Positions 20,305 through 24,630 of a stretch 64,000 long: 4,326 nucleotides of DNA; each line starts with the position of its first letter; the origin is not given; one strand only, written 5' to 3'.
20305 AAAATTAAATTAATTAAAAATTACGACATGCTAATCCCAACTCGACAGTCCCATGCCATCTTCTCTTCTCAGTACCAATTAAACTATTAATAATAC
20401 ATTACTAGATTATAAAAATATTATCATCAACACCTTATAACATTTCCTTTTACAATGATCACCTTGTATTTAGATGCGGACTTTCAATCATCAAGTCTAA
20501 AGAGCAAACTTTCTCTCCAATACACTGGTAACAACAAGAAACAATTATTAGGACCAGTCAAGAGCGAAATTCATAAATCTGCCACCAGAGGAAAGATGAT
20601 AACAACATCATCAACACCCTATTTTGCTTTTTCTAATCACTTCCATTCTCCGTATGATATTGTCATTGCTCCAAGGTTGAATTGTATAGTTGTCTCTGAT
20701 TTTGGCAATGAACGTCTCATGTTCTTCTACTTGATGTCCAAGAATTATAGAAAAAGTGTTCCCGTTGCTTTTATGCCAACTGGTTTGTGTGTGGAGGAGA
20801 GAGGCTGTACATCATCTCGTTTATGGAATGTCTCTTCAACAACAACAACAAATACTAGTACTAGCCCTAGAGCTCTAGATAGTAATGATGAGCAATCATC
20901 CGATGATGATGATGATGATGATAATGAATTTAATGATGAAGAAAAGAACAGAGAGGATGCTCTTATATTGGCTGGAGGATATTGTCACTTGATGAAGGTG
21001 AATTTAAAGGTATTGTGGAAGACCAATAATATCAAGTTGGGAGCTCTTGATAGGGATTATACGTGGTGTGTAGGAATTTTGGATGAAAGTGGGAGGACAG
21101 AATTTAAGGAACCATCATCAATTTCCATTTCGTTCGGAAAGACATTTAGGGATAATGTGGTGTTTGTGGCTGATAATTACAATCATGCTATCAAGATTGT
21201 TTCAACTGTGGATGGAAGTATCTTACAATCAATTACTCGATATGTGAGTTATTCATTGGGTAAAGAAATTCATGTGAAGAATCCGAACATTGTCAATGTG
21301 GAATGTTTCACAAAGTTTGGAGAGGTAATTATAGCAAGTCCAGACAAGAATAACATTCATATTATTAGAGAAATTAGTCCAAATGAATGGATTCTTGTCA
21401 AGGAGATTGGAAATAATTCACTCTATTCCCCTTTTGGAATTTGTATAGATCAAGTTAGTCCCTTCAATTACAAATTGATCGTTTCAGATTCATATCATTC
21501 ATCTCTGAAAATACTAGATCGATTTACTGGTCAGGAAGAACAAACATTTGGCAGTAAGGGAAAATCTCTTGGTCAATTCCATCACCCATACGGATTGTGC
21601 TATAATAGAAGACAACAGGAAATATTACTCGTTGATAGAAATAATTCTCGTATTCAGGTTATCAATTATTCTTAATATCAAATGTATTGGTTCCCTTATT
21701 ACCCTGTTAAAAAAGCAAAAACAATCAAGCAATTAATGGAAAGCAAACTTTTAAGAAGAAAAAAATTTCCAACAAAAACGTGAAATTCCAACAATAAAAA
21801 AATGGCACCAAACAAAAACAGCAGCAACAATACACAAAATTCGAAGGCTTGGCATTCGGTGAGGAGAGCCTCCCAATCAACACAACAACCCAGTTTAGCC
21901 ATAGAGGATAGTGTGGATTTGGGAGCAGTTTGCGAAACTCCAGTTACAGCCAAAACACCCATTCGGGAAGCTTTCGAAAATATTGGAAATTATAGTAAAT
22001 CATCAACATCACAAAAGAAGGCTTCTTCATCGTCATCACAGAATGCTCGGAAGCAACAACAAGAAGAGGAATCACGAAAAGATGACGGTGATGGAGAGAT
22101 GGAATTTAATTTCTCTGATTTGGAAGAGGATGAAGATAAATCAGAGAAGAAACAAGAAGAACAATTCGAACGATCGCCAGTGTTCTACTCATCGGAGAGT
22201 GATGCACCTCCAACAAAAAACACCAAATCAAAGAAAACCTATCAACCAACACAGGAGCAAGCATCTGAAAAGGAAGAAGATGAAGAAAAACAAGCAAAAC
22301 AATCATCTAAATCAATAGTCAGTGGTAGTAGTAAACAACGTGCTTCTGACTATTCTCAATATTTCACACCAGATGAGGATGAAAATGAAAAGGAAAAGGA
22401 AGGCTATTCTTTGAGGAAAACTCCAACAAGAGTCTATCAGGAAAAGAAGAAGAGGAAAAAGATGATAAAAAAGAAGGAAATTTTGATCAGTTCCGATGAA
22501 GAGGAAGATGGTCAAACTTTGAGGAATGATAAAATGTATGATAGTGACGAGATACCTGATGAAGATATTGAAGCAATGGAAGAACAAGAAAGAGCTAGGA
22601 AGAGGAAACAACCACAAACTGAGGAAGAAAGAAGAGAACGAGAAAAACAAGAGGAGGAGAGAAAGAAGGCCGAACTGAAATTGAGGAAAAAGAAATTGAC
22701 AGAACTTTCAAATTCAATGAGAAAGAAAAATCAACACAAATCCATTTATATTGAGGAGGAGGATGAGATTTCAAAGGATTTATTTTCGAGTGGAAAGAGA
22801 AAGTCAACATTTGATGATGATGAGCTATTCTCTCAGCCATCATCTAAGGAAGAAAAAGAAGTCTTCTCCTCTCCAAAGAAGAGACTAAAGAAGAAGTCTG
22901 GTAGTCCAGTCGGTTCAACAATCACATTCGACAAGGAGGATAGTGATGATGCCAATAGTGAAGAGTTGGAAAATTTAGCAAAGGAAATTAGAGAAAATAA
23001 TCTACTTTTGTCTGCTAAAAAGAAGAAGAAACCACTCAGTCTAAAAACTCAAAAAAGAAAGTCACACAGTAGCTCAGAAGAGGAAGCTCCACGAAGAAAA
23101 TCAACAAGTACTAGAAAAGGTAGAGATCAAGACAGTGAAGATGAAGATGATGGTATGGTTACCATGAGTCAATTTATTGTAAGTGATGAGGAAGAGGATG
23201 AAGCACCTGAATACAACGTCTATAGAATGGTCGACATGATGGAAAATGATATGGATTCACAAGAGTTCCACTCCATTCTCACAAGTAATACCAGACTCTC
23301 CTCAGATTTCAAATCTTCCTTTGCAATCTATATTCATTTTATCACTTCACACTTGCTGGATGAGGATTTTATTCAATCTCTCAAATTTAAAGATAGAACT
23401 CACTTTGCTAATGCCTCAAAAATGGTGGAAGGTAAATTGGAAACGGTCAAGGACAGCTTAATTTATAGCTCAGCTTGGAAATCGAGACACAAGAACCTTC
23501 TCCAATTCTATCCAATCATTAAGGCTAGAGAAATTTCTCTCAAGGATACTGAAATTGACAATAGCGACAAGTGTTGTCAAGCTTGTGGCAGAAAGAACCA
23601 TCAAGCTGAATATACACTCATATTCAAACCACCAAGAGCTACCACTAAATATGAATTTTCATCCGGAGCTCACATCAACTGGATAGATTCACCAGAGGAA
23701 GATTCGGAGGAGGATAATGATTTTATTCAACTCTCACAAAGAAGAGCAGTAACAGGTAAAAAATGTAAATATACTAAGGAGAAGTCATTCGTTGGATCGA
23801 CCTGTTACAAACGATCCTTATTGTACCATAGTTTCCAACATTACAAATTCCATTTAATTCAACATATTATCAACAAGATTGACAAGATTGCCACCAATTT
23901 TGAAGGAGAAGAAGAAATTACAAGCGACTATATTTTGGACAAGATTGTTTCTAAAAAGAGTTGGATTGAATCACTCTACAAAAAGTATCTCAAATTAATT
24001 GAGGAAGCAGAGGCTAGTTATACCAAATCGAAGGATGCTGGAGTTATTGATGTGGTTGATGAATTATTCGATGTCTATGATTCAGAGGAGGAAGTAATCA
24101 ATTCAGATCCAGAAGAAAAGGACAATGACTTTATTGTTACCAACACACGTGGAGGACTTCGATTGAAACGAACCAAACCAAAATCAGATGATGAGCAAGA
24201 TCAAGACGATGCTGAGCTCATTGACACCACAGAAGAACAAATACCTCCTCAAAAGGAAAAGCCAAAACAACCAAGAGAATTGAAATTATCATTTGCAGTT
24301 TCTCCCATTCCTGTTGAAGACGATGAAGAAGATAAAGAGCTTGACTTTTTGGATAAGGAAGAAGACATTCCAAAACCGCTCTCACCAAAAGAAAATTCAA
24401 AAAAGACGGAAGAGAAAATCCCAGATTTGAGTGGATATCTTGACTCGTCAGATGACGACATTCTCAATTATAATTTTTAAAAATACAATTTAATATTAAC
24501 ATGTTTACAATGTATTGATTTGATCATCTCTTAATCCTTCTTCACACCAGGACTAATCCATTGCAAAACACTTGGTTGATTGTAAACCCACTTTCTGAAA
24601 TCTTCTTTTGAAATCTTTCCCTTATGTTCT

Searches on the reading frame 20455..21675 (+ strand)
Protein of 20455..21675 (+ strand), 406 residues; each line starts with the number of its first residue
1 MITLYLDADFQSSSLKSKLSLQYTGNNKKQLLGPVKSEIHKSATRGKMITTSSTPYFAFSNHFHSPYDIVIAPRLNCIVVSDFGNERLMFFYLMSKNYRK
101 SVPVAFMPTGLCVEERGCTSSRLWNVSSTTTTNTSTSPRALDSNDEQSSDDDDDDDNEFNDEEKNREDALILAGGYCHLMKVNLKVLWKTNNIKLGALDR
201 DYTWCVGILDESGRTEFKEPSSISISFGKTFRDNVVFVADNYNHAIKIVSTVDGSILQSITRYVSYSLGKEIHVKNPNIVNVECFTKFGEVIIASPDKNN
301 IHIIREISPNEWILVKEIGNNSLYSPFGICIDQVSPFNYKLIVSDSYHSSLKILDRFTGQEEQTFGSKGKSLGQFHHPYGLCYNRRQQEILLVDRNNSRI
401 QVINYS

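Call 44: search_protein_families(library=pfam, proteins=[window:20455-21675:+], max_evalue=0.001)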
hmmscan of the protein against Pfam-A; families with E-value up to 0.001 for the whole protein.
window:20455-21675:+ (406 aa): 1 family
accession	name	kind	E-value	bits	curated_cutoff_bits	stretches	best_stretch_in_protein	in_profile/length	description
PF01436.27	NHL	-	6.7e-10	39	20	0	375-402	1-27/28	NHL repeat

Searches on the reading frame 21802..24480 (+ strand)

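Call 44: search_protein_families(library=pfam, proteins=[window:21802-24480:+], max_evalue=0.001)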
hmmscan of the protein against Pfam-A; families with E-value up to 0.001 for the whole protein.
window:21802-24480:+ (892 aa): 1 family
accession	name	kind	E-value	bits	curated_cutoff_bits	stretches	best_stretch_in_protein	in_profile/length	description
PF13926.11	DUF4211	-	8.8e-24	84.6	27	1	457-609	1-128/137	Domain of unknown function (DUF4211)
